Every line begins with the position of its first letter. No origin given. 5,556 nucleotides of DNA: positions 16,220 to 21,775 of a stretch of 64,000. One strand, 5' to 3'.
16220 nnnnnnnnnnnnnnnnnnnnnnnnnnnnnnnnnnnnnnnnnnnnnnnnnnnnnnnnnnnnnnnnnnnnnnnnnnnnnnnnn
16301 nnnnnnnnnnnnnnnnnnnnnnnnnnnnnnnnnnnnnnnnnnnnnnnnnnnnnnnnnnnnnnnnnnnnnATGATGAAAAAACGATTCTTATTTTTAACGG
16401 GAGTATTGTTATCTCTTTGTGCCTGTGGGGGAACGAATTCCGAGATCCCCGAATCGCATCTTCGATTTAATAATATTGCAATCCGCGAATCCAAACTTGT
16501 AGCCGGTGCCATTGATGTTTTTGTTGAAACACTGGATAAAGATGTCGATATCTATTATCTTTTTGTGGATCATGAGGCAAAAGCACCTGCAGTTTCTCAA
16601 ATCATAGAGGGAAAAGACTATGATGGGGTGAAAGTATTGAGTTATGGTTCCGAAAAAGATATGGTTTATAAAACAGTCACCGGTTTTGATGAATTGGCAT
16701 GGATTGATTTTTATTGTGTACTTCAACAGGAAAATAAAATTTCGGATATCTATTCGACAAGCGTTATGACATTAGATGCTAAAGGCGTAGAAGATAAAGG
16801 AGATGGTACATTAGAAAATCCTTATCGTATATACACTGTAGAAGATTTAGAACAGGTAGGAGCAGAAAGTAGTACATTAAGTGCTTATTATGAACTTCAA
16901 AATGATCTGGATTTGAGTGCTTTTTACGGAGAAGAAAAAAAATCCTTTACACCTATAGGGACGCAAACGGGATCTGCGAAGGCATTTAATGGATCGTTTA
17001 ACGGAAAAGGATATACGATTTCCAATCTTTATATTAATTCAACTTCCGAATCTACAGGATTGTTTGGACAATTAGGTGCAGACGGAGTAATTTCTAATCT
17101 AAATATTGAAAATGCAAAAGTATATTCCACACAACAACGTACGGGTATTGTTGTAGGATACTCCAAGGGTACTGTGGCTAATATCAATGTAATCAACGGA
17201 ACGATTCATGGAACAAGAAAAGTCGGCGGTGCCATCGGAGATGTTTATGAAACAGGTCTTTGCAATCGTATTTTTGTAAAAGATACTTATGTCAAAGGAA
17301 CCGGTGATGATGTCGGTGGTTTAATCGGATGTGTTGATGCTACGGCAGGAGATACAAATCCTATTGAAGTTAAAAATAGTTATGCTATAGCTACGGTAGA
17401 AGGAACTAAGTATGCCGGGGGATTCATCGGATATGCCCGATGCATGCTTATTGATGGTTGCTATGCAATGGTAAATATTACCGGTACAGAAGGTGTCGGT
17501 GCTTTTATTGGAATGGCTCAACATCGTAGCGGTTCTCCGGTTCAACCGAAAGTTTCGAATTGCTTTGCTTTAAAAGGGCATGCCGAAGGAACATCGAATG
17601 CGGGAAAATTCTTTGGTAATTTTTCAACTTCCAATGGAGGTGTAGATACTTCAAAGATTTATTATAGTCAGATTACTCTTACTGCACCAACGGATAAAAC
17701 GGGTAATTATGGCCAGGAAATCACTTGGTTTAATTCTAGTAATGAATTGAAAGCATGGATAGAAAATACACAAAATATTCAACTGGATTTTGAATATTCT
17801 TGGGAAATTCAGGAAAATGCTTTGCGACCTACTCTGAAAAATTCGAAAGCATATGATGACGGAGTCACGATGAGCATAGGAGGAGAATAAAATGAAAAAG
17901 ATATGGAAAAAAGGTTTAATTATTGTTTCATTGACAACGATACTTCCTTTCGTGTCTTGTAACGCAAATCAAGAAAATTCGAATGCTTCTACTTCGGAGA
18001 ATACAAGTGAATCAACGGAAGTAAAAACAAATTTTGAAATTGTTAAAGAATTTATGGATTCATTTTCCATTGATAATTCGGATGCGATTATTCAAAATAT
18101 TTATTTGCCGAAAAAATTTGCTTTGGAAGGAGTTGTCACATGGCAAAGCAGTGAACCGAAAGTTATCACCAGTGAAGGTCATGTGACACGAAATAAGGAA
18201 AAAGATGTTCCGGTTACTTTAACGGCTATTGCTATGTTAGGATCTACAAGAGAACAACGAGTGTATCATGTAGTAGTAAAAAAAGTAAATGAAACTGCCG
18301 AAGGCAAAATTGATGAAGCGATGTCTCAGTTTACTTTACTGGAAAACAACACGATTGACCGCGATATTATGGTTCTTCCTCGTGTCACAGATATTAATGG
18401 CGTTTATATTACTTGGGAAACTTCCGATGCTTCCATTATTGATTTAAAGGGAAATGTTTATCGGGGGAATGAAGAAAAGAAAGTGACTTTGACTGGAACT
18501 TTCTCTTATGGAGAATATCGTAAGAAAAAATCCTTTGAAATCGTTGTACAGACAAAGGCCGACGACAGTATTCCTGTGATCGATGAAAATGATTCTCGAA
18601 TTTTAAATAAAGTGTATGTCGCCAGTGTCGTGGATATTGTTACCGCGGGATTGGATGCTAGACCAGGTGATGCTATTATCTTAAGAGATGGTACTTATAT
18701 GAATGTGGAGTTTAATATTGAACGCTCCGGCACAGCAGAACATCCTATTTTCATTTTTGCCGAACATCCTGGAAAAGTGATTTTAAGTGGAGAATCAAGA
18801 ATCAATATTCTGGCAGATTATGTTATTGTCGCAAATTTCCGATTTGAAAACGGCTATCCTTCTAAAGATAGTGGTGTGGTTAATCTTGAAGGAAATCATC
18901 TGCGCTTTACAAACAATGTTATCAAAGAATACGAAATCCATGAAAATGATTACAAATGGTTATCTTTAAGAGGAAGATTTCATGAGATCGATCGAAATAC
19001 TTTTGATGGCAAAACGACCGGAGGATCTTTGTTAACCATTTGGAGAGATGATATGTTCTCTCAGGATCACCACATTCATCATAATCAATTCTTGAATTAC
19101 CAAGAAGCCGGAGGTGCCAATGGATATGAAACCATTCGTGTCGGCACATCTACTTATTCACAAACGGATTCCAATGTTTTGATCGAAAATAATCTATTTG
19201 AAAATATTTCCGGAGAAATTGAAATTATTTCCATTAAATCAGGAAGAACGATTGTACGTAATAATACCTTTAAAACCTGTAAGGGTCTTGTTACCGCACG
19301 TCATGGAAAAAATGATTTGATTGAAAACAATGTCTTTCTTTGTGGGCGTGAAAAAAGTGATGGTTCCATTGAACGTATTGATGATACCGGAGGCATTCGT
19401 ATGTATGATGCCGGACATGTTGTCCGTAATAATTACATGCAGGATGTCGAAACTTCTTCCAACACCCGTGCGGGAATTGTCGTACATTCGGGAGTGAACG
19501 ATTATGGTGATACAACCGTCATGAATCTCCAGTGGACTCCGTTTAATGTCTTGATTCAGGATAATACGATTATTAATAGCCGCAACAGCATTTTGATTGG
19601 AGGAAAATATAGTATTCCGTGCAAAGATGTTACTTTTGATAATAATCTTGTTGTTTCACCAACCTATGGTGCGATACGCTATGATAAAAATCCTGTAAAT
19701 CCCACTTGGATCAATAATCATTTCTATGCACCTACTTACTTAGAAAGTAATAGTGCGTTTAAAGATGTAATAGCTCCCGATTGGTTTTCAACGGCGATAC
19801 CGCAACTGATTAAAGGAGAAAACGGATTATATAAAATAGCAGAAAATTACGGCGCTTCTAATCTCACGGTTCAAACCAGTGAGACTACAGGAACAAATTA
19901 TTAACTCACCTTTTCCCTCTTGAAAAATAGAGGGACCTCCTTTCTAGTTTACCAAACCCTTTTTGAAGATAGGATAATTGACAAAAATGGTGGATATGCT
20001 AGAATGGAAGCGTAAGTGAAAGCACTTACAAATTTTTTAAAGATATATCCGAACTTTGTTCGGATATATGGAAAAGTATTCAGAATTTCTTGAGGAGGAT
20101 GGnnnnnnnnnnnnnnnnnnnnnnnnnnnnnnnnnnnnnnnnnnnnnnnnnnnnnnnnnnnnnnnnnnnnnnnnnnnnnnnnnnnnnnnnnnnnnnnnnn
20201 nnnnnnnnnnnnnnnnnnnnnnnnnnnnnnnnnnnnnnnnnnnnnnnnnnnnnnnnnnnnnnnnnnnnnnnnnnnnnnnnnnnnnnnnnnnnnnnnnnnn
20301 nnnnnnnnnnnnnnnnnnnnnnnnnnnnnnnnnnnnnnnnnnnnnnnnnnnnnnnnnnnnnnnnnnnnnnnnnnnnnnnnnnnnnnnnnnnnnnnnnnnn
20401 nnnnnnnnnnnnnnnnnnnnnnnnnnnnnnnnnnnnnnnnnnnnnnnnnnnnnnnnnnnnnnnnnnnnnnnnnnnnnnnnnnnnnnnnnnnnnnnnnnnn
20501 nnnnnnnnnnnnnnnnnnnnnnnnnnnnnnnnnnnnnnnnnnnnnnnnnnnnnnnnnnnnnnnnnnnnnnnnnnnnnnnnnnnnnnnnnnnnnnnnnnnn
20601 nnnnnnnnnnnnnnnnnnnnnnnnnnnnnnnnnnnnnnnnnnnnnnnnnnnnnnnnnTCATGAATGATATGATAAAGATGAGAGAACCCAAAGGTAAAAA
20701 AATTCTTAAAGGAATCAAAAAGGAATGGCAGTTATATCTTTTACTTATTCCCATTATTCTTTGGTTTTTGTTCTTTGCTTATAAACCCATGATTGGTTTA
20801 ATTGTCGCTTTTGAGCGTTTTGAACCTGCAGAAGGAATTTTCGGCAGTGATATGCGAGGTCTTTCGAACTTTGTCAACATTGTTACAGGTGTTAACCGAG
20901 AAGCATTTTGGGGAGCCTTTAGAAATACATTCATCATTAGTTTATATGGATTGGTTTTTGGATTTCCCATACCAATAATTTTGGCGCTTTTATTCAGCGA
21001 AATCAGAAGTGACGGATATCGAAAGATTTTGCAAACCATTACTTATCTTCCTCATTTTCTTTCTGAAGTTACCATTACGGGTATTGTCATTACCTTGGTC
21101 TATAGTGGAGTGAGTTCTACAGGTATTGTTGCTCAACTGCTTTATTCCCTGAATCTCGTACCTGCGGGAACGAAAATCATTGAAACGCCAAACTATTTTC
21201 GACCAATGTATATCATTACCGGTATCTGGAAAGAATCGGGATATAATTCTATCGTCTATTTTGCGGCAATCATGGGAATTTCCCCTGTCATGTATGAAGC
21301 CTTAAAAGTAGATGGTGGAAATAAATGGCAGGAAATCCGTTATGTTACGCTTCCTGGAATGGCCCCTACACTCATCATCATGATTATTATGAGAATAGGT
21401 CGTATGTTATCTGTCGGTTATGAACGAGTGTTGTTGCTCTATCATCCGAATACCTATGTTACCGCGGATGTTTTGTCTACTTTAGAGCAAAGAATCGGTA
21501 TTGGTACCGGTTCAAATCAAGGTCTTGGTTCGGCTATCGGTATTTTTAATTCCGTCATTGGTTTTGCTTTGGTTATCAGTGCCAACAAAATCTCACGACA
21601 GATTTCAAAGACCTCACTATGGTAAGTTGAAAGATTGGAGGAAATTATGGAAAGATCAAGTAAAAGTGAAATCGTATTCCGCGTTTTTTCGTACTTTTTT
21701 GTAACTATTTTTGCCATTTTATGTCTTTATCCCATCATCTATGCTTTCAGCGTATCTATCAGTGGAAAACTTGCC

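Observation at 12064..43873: A roughly 32-kb Gram-positive polysaccharide utilisation island with an unusual enzyme mix and ambiguous substrate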

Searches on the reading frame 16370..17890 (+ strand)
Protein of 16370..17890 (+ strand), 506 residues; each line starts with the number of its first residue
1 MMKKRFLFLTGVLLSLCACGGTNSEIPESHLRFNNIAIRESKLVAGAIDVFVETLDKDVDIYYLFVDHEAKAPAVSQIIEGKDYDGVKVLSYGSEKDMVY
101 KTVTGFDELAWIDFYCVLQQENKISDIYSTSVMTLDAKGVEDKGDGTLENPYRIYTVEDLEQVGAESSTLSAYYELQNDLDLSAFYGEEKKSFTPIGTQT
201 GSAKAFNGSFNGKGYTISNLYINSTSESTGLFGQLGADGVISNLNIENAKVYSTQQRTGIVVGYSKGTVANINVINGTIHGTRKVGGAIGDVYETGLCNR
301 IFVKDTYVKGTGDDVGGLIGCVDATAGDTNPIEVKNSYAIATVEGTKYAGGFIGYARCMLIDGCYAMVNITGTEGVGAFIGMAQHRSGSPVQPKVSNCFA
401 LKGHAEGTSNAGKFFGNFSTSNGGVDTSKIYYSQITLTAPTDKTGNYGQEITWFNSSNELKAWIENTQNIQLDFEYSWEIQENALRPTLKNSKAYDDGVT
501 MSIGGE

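Call 3: search_protein_families(library=pfam, proteins=[window:16370-17890:+], max_evalue=0.01)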
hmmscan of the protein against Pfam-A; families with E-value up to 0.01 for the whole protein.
window:16370-17890:+ (506 aa): 0 families

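Call 9: search_protein_families(library=ncbifam, proteins=[window:16370-17890:+], max_evalue=0.01)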
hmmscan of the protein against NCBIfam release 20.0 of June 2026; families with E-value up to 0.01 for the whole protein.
window:16370-17890:+ (506 aa): 0 families

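Call 36: search_protein_families(library=pfam, proteins=[window:16370-17890:+], max_evalue=5)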
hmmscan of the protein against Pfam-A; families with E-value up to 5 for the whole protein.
window:16370-17890:+ (506 aa): 3 families
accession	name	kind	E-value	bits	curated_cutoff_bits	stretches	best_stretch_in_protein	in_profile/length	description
PF03524.21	CagX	-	0.13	12.5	34.2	1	422-501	68-140/198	Conjugal transfer protein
PF07581.17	Glug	-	0.49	11.4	20.5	1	315-343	5-27/28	The GLUG motif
PF16318.11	DUF4957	-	0.53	10.6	30.8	1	238-281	98-141/142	Domain of unknown function (DUF4957)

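Call 62: find_homologous_proteins(query=window:16370-17890:+, max_evalue=0.00001)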
Query window:16370-17890:+ (506 aa): 283 proteins with E <= 0.00001 among 8000 candidates; the best 120 are listed.
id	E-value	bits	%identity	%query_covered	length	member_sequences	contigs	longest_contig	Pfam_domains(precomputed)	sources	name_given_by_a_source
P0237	0.0e+0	1135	100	100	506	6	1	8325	-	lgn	-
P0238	1.9e-182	626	58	99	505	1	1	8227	PF07581.18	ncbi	-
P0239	5.5e-176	604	56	99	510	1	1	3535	-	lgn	-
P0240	5.4e-167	575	52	98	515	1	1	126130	-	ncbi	-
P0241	4.5e-158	545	51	98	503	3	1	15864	-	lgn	-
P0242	7.6e-148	512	50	98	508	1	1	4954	-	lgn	-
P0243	2.9e-144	500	48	98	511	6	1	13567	-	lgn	-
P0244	5.6e-136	472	48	92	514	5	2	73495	-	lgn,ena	-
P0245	5.4e-113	397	44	98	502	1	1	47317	-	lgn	-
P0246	2.0e-93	332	36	98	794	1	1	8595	PF07581.18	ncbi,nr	ncbi:MAG: hypothetical protein PHX62_02005, partial [Bacilli bacterium]|nr:hypothetical protein [Bac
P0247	7.3e-89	317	30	95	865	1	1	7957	-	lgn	-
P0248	4.0e-87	311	46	70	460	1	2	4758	-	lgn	-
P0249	7.2e-45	172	34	70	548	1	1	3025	-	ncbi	-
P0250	5.1e-35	139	32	51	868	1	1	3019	PF05342.20,PF18998.7,PF07581.18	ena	-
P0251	7.1e-32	129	30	54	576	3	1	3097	PF07581.18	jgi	-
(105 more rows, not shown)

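Call 78: predict_structure(alignment_id=A5)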
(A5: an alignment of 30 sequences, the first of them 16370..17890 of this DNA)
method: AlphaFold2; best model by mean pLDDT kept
length: 506 residues; sequences in the alignment: 30
mean_pLDDT: 92.0   pTM: 0.80
mean pLDDT of the five models: 92.0, 91.9, 91.6, 91.4, 90.9
residues with pLDDT >= 90: 433; 70-90: 35; 50-70: 11; < 50: 27
segments of 3 or more residues with pLDDT < 50: 1-19, 21-26
pLDDT, mean of each block of 10 residues (from residue 1): 40 44 54 96 94 97 98 98 97 98 97 98 96 91 91 96 91 98 97 90 86 98 96 97 99 97 98 99 98 97 98 98 94 98 98 97 97 97 95 97 96 94 93 95 86 91 91 94 94 92 53
secondary structure, 60 per line:
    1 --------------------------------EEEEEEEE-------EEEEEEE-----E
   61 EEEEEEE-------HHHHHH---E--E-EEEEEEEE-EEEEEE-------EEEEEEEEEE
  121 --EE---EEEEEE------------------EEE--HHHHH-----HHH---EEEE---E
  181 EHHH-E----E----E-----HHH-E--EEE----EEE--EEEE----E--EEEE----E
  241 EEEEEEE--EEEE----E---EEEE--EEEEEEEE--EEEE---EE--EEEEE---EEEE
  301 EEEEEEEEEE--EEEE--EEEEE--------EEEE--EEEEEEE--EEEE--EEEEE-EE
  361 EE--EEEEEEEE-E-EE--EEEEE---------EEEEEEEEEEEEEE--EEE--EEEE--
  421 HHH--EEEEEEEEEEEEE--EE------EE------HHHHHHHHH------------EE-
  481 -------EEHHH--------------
elements in order: E33-40 E48-54 E60-67 H75-80 E89-96 E98-103 E111-120 E128-133 E152-154 H157-161 E173-176 E209-211 E216-218 E221-224 E232-235 E240-247 E250-253 E262-265 E268-275 E278-281 E289-293 E297-310 E313-316 E319-323 E332-335 E338-344 E347-350 E353-357 E359-362 E365-372 E380-384 E394-407 E410-412 E415-418 E426-438 H457-465

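Call 80: fold_search(model_id=the predicted structure, library=pdb)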
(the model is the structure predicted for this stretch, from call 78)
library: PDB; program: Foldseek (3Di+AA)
matches with E <= 10: 1882; with E <= 0.001: 2
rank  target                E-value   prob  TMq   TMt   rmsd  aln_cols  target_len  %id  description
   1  6xja_P                1.5e-05  1.00  0.41  0.17  20.1       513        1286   13  Streptococcus Pneumoniae IgA1 Protease with IgA1 substrate (released 2021-01-20)
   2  7uvk                  5.7e-05  1.00  0.35  0.15  19.4       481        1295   13  G. haemolysans IgA1 protease (released 2022-11-23)
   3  5axh_A                3.3e-03  1.00  0.14  0.12  10.4       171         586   11  Crystal structure of thermophilic dextranase from Thermoanaerobacter pseudethanolicus, D312G mutant in complex with is (released 2015-11-11)
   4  5axh_B                5.0e-03  0.96  0.15  0.13  14.1       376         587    7  Crystal structure of thermophilic dextranase from Thermoanaerobacter pseudethanolicus, D312G mutant in complex with is (released 2015-11-11)
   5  3wwg_B                5.5e-03  0.33  0.14  0.14  26.7       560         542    7  Crystal structure of the N-glycan-deficient variant N448A of isopullulanase complexed with isopanose (released 2014-11-12)
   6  3b83_D                6.0e-03  1.00  0.16  0.77   2.8       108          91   12  Computer-Based Redesign of a beta Sandwich Protein Suggests that Extensive Negative Design Is Not Required for De Novo (released 2008-11-04)
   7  5axg_B                7.2e-03  0.85  0.15  0.13  14.2       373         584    8  Crystal structure of thermophilic dextranase from Thermoanaerobacter pseudethanolicus (released 2015-11-11)
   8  5axg_A                9.0e-03  0.99  0.14  0.12  10.7       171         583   11  Crystal structure of thermophilic dextranase from Thermoanaerobacter pseudethanolicus (released 2015-11-11)
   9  2arj_Q                1.1e-02  0.99  0.13  0.40   6.2       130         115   14  CD8alpha-alpha in complex with YTS 105.18 Fab (released 2006-05-30)
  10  7c7d_A                1.1e-02  0.16  0.13  0.13  24.8       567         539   10  Crystal structure of the catalytic unit of thermostable GH87 alpha-1,3-glucanase from Streptomyces thermodiastaticus s (released 2020-11-11)
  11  5iv5_BJ               1.2e-02  1.00  0.14  0.08   7.3       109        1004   16  Cryo-electron microscopy structure of the hexagonal pre-attachment T4 baseplate-tail tube complex (released 2016-05-18)
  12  8dhl_A                1.2e-02  0.69  0.12  0.08  17.2       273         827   10  Tannerella forsythia beta-glucuronidase (L2) (released 2023-05-17)
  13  6pal_A                1.3e-02  1.00  0.17  0.20   5.9       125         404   11  Bacteroides uniformis endo-laminarinase BuGH158 from the beta(1,3)-glucan utilization locus (released 2020-04-01)
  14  1va9_MODEL_1_A        1.3e-02  1.00  0.15  0.47   9.0       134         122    9  Solution structure of the second FNIII domain of DSCAML1 protein (released 2005-02-22)
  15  7y8h_B                1.4e-02  1.00  0.16  0.72   5.1       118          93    8  Crystal structure of sDscam FNIII1 domain, isoform alpha7 (released 2023-05-24)
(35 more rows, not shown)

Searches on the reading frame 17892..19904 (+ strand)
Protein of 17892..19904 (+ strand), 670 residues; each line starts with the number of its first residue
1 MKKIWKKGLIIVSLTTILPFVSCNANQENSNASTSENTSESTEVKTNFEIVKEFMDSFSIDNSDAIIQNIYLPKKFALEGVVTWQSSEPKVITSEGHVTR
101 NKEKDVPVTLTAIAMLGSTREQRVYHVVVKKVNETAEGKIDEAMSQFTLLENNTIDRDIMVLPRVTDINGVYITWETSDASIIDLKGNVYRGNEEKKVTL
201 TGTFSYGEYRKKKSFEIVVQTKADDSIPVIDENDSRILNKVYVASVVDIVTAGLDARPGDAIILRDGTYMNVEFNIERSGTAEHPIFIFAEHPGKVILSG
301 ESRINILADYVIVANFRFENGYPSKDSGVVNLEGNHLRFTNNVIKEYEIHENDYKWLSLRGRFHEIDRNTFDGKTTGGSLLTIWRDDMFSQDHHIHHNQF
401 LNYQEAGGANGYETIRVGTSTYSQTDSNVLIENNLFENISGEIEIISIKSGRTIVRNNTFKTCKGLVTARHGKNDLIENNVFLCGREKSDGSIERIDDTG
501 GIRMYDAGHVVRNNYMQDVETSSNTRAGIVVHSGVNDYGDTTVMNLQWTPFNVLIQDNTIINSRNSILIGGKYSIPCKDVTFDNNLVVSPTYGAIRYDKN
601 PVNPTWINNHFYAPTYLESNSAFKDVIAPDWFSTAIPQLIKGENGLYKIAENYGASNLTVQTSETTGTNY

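Call 3: search_protein_families(library=pfam, proteins=[window:17892-19904:+], max_evalue=0.01)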
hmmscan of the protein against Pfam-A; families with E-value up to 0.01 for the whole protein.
window:17892-19904:+ (670 aa): 2 families
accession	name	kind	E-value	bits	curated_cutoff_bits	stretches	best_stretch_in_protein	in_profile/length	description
PF14592.12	Chondroitinas_B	-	1.4e-58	199.4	24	1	246-586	4-339/426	Chondroitinase B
PF20578.4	aBig_2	-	1e-25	89.8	27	2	60-131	15-88/89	Atrophied bacterial Ig domain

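Call 8: find_encoding_contigs(protein=window:17892-19904:+, flank=10000, max_places=6)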
Protein window:17892-19904:+ (670 aa): 3 contigs read that carry it; 3 places shown.
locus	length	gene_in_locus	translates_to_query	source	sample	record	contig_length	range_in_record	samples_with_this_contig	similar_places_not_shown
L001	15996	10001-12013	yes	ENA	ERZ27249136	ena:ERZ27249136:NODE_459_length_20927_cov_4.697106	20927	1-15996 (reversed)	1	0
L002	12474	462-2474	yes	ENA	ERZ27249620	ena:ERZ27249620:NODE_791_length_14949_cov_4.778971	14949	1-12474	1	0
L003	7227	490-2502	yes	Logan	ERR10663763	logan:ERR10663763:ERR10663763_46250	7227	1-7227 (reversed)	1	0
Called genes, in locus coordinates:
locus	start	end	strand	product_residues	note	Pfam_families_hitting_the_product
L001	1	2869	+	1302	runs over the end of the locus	PF04997:RNA_pol_Rpb1_1, PF00623:RNA_pol_Rpb1_2, PF04983:RNA_pol_Rpb1_3, PF05000:RNA_pol_Rpb1_4, PF04998:RNA_pol_Rpb1_5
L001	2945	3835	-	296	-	PF13535:ATP-grasp_4 (faint), PF14397:ATPgrasp_ST (faint), PF02655:ATP-grasp_3, PF08443:RimK, PF07478:Dala_Dala_lig_C (faint), PF02955:GSH-S_ATP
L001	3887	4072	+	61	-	-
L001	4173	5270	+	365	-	-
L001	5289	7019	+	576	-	PF00657:Lipase_GDSL, PF13472:Lipase_GDSL_2 (weak), PF25849:PelX_N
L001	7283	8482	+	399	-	PF07470:Glyco_hydro_88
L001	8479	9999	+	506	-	-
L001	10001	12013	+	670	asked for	PF20578:aBig_2, PF22842:Pel9A-like_beta_helix, PF14592:Chondroitinas_B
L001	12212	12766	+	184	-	-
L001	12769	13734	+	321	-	PF00528:BPD_transp_1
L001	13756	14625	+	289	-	PF00528:BPD_transp_1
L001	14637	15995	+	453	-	?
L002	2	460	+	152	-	?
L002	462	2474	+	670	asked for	PF20578:aBig_2, PF22842:Pel9A-like_beta_helix, PF14592:Chondroitinas_B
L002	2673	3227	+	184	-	-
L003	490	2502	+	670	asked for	PF20578:aBig_2, PF22842:Pel9A-like_beta_helix, PF14592:Chondroitinas_B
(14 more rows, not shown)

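Call 9: search_protein_families(library=ncbifam, proteins=[window:17892-19904:+], max_evalue=0.01)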
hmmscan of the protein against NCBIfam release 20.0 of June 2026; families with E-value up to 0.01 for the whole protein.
window:17892-19904:+ (670 aa): 1 family
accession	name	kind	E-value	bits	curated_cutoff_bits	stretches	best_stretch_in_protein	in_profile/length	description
NF045961.1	MAG5150_fam_LP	equivalog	0.0085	15.5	80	0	1-49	1-51/331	MAG5150 family histidine triad lipoprotein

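Call 10: search_solved_structures(query=window:17892-19904:+, max_evalue=0.001)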
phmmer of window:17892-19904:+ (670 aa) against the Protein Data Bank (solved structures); distinct sequences matched with E-value up to 0.001: 17.
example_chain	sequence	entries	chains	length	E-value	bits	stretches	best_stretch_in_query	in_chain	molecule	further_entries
7o84_A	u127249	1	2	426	1.1e-54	189.1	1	253-609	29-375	Alginate lyase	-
7o7a_A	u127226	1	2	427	1.2e-54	189.1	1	253-609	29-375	Aliginate lyase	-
8bwk_A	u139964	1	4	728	4.9e-48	167.2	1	257-591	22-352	Alginate lyase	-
5gkd_A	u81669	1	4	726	2.5e-46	161.6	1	255-589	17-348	AlyGC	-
5gkq_A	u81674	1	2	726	1.6e-45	158.9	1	255-589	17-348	AlyGC mutant - R241A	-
7dmk_A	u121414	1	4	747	1.8e-45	158.7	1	256-614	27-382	BcAlyPL6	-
6qps_A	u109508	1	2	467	2.4e-42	148.4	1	255-598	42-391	Polysaccharide Lyase Family 6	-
7o77_A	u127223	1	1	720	1.1e-36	129.6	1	254-537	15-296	Poly(Beta-D-mannuronate) lyase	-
7o7t_A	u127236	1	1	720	1.1e-36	129.6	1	254-537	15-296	Poly(Beta-D-mannuronate) lyase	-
5z9t_A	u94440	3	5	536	9.5e-34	120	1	251-670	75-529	alginate lyase AlyF-OU02 | Alginate lyase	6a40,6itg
7bz0_A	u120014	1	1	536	6.3e-33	117.3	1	251-670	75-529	Alginate lyase AlyF-OU02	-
7o78_A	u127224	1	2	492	1.2e-23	86.6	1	241-522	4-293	Polysaccharide lyase from Pseudopedobacter saltans, Pedsa3807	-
7o79_A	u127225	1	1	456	4.1e-23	84.9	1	255-522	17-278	Poly(Beta-D-mannuronate) lyase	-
1dbg_A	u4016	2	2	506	1.3e-20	76.6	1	248-534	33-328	CHONDROITINASE B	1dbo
1ofl_A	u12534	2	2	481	2.2e-20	75.9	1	254-534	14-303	CHONDROITINASE B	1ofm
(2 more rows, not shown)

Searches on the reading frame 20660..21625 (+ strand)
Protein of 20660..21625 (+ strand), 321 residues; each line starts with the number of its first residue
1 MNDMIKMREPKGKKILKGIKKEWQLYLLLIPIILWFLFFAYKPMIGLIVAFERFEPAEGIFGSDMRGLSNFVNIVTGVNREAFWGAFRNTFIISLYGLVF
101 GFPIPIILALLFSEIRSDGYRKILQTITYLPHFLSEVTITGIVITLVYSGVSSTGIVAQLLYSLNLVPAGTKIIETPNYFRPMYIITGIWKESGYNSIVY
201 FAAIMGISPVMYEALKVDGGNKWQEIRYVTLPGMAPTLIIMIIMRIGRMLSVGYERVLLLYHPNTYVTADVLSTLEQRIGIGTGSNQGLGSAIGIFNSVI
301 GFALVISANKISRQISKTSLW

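Call 3: search_protein_families(library=pfam, proteins=[window:20660-21625:+], max_evalue=0.01)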
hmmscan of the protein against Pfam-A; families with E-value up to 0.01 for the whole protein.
window:20660-21625:+ (321 aa): 1 family
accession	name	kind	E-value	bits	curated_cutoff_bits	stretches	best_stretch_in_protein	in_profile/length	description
PF00528.27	BPD_transp_1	-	1.6e-10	41.5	26.4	1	101-250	1-122/184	Binding-protein-dependent transport system inner membrane component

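Call 9: search_protein_families(library=ncbifam, proteins=[window:20660-21625:+], max_evalue=0.01)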
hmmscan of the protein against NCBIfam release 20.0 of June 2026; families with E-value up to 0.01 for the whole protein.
window:20660-21625:+ (321 aa): 9 families
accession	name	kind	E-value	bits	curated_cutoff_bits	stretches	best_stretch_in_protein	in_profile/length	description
NF007852.0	PRK10561.1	equivalog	6.9e-09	36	335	1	19-244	8-221/295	sn-glycerol-3-phosphate ABC transporter permease UgpA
NF040931.1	ABC_arch_GlcT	equivalog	1.3e-08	34.9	360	1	63-241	34-203/278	glucose ABC transporter permease GlcT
NF008232.0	PRK10999.1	equivalog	2.2e-06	26.7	392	1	66-243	265-437/520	maltose ABC transporter permease MalF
NF007044.0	PRK09497.1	equivalog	1.3e-05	24.8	348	1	28-244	11-213/285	spermidine/putrescine ABC transporter permease PotB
TIGR00969.1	3a0106s02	subfamily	0.00037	20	240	0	67-162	46-133/272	sulfate ABC transporter permease subunit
TIGR01097.1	PhnE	equivalog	0.00077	19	216.7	0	199-246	145-192/252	phosphonate ABC transporter, permease protein PhnE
NF008231.0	PRK10998.1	equivalog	0.0021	17.7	261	1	207-267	184-244/296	maltose ABC transporter permease MalG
NF008208.0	PRK10971.1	equivalog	0.0023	17.5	415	0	90-251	67-210/277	sulfate/thiosulfate ABC transporter permease CysT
TIGR02138.1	phosphate_pstC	equivalog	0.0047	16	196.45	0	24-127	7-106/296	phosphate ABC transporter permease subunit PstC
